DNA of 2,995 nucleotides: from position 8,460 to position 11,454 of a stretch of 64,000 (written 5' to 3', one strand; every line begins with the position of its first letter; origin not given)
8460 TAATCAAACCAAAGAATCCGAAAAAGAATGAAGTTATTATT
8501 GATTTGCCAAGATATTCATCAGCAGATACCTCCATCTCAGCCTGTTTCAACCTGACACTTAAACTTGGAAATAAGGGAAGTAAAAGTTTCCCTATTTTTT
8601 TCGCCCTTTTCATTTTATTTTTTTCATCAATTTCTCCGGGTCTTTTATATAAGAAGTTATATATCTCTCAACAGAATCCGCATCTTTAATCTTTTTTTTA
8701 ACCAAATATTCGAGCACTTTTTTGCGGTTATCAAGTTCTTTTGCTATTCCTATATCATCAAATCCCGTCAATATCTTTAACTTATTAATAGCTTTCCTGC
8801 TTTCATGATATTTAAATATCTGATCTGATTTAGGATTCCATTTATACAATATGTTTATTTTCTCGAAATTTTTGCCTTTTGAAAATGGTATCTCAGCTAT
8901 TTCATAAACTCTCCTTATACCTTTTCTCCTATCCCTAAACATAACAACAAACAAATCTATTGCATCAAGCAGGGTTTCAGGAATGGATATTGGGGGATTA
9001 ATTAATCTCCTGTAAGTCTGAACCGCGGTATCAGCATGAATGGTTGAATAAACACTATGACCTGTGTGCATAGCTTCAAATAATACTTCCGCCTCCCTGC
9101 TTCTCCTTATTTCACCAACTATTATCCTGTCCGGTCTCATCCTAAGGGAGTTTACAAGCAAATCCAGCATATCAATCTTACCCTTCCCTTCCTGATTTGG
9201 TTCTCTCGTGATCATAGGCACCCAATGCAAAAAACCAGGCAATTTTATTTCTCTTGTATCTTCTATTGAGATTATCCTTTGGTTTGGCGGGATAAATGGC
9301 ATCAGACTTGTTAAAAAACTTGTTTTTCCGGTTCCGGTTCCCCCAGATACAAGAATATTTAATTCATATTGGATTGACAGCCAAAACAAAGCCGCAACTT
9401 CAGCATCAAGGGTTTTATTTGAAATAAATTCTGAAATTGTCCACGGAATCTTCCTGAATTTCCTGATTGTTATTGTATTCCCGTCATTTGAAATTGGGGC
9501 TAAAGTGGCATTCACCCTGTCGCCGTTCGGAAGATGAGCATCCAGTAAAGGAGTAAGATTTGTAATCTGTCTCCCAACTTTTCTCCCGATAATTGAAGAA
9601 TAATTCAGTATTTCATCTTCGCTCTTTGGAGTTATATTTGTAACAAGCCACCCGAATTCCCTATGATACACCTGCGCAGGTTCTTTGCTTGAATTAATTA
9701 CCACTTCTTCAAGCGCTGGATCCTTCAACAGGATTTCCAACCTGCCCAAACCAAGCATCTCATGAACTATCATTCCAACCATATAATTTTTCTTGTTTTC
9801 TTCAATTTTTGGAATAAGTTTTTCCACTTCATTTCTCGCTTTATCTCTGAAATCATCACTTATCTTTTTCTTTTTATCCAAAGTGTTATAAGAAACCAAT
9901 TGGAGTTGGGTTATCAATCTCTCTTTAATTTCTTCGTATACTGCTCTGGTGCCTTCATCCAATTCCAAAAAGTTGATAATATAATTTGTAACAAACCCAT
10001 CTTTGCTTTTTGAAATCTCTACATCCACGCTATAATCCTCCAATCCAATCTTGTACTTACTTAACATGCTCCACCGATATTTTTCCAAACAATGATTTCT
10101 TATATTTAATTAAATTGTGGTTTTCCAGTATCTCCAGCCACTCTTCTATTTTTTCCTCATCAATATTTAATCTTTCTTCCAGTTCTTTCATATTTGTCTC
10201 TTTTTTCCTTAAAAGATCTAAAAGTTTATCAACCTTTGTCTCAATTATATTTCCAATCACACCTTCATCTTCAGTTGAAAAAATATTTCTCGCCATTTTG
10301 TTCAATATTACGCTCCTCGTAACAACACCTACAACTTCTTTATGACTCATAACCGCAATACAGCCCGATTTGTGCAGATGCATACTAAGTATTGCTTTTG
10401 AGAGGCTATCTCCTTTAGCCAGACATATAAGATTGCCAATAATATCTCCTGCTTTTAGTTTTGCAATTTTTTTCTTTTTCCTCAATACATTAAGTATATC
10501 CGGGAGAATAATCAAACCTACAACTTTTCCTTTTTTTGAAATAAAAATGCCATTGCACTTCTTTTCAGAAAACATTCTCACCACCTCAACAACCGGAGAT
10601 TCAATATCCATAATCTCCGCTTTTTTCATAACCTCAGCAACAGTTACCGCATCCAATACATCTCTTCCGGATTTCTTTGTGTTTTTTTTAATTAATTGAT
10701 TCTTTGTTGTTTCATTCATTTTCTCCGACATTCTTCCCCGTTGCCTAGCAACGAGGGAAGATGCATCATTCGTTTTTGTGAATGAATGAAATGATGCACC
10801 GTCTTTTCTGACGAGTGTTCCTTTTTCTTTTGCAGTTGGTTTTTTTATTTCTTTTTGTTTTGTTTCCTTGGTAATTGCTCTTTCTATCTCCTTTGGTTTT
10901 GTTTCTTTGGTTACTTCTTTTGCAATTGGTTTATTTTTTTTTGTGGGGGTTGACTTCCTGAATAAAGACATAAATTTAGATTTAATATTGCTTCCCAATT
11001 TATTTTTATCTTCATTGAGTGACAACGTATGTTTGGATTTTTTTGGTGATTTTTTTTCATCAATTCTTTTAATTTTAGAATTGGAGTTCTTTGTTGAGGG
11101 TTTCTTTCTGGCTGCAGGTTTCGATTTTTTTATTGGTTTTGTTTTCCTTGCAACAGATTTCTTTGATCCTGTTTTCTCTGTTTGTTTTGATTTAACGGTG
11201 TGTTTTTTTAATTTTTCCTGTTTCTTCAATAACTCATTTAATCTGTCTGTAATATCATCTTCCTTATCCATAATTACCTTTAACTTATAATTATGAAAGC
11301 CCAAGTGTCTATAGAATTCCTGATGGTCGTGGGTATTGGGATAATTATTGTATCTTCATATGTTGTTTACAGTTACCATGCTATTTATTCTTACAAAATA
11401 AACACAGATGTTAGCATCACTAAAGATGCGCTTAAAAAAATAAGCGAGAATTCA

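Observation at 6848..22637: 16-kb Epd/Tad-like type IV filament locus loaded with adhesin-type proteins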

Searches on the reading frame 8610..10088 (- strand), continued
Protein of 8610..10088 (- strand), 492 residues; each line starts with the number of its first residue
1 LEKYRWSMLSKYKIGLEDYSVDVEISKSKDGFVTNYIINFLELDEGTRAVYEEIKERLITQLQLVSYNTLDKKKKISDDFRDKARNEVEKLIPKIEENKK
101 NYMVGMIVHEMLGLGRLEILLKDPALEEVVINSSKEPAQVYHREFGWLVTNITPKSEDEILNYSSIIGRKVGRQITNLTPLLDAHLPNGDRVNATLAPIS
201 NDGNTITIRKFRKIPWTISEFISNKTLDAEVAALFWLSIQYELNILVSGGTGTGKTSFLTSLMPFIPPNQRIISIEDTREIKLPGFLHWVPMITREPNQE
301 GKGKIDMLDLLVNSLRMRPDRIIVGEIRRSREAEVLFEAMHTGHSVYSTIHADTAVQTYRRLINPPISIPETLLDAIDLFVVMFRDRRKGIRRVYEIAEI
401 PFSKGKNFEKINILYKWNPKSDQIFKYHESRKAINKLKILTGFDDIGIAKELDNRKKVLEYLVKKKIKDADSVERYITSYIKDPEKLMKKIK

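Call 91: search_solved_structures(query=window:8610-10067:-, max_evalue=1e-40, show_alignments=4)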
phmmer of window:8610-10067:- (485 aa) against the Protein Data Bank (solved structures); distinct sequences matched with E-value up to 1e-40: 6.
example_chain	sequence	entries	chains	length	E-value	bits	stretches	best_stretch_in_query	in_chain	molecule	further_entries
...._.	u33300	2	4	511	6.3e-69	236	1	41-484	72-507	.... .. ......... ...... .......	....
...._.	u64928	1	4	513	2.9e-59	204.1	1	14-470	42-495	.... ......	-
4ihq_A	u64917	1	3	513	1.6e-58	201.7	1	14-470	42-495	FlaI ATPase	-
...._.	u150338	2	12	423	2.1e-49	171.7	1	52-397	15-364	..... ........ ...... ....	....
8rjf_A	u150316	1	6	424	2.1e-49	171.6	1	52-397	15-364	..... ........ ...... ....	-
9e24_A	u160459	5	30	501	2.9e-49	171.2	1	51-397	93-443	CpaF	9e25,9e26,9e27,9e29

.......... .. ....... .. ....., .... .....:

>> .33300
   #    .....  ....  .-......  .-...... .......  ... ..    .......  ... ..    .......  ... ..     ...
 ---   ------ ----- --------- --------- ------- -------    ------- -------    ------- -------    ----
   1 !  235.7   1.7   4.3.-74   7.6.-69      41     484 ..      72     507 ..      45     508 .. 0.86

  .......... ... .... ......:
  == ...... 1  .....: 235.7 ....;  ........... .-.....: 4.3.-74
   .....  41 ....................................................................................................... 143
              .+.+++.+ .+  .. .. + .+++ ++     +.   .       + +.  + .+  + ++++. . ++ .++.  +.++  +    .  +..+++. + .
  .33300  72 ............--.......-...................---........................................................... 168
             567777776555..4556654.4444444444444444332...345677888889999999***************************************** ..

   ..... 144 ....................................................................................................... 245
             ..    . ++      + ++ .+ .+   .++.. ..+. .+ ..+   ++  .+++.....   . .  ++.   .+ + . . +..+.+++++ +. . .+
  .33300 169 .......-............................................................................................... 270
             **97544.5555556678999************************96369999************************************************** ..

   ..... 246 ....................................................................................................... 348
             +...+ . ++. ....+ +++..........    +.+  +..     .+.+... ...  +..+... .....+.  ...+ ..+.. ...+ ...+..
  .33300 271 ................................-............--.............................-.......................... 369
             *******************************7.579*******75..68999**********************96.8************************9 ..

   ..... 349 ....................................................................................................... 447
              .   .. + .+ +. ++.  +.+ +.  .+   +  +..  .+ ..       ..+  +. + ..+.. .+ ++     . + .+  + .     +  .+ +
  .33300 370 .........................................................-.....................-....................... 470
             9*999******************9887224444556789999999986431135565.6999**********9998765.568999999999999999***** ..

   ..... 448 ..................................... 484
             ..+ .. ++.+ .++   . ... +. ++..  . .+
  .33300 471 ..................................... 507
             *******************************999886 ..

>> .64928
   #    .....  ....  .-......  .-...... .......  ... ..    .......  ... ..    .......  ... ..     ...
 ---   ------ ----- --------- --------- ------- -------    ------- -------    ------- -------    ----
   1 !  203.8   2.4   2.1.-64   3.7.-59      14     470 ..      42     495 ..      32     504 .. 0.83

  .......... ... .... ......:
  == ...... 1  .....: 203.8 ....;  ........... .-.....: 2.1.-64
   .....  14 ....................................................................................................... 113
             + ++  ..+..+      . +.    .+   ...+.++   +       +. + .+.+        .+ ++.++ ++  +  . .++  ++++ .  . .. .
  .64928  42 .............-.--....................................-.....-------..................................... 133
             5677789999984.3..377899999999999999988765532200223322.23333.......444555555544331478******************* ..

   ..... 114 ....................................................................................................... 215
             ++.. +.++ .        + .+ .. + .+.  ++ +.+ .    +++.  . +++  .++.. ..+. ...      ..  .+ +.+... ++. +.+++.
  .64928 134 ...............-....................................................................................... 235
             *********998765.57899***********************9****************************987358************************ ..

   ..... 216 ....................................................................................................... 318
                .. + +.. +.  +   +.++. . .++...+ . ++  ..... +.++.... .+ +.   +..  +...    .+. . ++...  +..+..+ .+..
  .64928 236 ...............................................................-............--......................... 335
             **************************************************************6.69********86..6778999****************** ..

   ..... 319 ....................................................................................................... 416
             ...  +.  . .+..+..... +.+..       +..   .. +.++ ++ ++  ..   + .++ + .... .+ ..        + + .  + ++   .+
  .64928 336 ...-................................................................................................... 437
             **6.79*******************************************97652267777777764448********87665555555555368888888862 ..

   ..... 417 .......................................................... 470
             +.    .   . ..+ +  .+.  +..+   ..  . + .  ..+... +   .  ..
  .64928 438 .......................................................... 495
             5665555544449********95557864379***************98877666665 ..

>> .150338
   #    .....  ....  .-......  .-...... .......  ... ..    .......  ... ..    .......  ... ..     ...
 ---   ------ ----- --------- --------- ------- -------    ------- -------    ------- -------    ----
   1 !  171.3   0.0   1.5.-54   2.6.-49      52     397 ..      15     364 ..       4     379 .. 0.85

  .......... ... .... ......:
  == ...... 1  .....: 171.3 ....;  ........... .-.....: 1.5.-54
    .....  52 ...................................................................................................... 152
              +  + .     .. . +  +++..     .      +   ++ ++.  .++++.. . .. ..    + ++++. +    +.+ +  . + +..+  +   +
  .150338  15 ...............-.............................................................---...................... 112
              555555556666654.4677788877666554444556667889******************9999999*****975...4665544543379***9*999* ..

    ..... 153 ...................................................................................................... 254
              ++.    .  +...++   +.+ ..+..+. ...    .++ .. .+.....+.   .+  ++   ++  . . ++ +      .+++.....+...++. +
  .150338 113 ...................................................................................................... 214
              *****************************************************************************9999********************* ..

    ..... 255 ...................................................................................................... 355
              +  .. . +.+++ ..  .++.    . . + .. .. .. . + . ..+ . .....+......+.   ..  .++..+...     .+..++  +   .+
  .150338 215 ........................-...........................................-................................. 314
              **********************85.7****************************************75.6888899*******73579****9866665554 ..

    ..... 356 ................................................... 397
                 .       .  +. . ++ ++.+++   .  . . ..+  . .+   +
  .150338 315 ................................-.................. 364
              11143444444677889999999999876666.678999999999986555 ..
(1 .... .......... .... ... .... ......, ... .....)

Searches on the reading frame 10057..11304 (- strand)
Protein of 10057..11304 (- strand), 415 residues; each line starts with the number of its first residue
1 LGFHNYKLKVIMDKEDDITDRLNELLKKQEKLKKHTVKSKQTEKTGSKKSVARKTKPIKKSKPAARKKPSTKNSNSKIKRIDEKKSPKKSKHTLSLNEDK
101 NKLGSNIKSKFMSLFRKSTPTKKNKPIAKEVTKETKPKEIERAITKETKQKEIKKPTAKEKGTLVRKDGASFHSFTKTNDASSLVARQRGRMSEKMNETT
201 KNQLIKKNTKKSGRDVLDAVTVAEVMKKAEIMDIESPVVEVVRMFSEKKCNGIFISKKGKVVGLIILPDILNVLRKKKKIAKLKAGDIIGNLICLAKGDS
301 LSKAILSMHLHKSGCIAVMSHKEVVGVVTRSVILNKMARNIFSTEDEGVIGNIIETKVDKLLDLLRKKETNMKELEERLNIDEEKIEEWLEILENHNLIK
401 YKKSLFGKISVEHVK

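Call 4: search_protein_families(library=pfam, proteins=[window:10057-11304:-], max_evalue=0.1)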
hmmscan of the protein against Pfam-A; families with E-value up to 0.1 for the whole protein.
window:10057-11304:- (415 aa): 7 families
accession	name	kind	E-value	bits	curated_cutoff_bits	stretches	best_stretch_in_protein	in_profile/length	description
PF00571.33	CBS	-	3e-09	37.5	24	2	222-275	1-56/57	CBS domain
PF14394.12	DUF4423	-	1.3e-05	25.5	30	1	360-411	28-76/165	Domain of unknown function (DUF4423)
PF01978.25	TrmB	-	0.0007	19.8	25.6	1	361-403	14-56/68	Sugar-specific transcriptional regulator TrmB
PF01022.26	HTH_5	-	0.0039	17.5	22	1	360-401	6-47/47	Bacterial regulatory protein, arsR family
PF13635.12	DUF4143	-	0.0098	16.1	28.1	1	367-401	28-62/160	Domain of unknown function (DUF4143)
PF01544.23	CorA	-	0.01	15.6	27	1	328-407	91-169/292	CorA-like Mg2+ transporter protein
PF02002.24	TFIIE_alpha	-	0.013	15.8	22.9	1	349-404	6-62/105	TFIIE alpha subunit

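Call 11: search_protein_families(library=ncbifam, proteins=[window:10057-11304:-], max_evalue=0.1)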
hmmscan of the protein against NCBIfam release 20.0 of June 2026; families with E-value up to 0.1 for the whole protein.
window:10057-11304:- (415 aa): 6 families
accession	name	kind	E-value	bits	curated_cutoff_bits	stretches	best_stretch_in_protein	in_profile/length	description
NF041552.1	TF_PrdR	equivalog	8.1e-09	34.3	795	1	219-354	5-144/577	sigma-54 dependent transcriptional regulator PrdR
NF033788.1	HTH_metalloreg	subfamily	0.00079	19.2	55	1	360-403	15-59/77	metalloregulator ArsR/SmtB family transcription factor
NF033789.1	repress_SdpR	subfamily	0.0071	16.2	100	1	360-403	12-55/79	autorepressor SdpR family transcription factor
NF041630.1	CBS_CbpB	equivalog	0.0073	16.2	125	1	255-342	48-140/143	cyclic-di-AMP-binding protein CbpB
NF001486.0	PRK00341.1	equivalog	0.062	13.6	120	0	4-44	16-56/91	DUF493 domain-containing protein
TIGR02702.1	SufR_cyano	equivalog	0.076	12.7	178.8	0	356-407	2-53/208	iron-sulfur cluster biosynthesis transcriptional regulator SufR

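Call 64: search_protein_families(library=pfam, alignment_id=A6, max_evalue=0.01)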
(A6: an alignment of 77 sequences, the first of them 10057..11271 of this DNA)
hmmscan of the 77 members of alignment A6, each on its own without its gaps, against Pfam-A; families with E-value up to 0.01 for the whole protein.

A. member 1, window:10057-11271:- (404 aa): 6 families
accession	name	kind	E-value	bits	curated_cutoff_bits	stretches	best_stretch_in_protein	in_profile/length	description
PF00571.33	CBS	-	2.8e-09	37.6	24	1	211-264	1-56/57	CBS domain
PF14394.12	DUF4423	-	1.2e-05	25.6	30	1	349-400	28-76/165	Domain of unknown function (DUF4423)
PF01978.25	TrmB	-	0.00067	19.9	25.6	1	350-392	14-56/68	Sugar-specific transcriptional regulator TrmB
PF02002.24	TFIIE_alpha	-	0.0026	18.1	22.9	0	338-393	6-62/105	TFIIE alpha subunit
PF01022.26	HTH_5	-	0.0036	17.6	22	0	349-390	6-47/47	Bacterial regulatory protein, arsR family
PF13635.12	DUF4143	-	0.0093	16.2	28.1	0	356-390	28-62/160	Domain of unknown function (DUF4143)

B. families by the number of members that match (of 77 scanned): 112 families (the first 25 are shown)
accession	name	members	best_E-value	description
PF01978.25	TrmB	16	7.5e-06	Sugar-specific transcriptional regulator TrmB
PF00571.33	CBS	15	4.8e-33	CBS domain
PF25212.1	HVO_A0114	13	4.4e-05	HVO_A0114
PF13412.12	HTH_24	11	0.00021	Winged helix-turn-helix DNA-binding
PF01047.28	MarR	10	3.2e-05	MarR family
PF01022.26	HTH_5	7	4.1e-06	Bacterial regulatory protein, arsR family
PF19187.6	HTH_PafC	7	0.00037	PafC helix-turn-helix domain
PF13518.12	HTH_28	6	8.9e-05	Helix-turn-helix domain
PF12802.13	MarR_2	6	0.001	MarR family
PF13601.12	HTH_34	5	2.4e-06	Winged helix DNA-binding domain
PF06009.19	Laminin_II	5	0.00013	Laminin Domain II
PF08220.18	HTH_DeoR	5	0.0012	DeoR-like helix-turn-helix domain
PF13384.12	HTH_23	5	0.0014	Homeodomain-like domain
PF09339.16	HTH_IclR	4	4.9e-05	IclR helix-turn-helix domain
PF08702.15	Fib_alpha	4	0.00054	Fibrinogen alpha/beta chain family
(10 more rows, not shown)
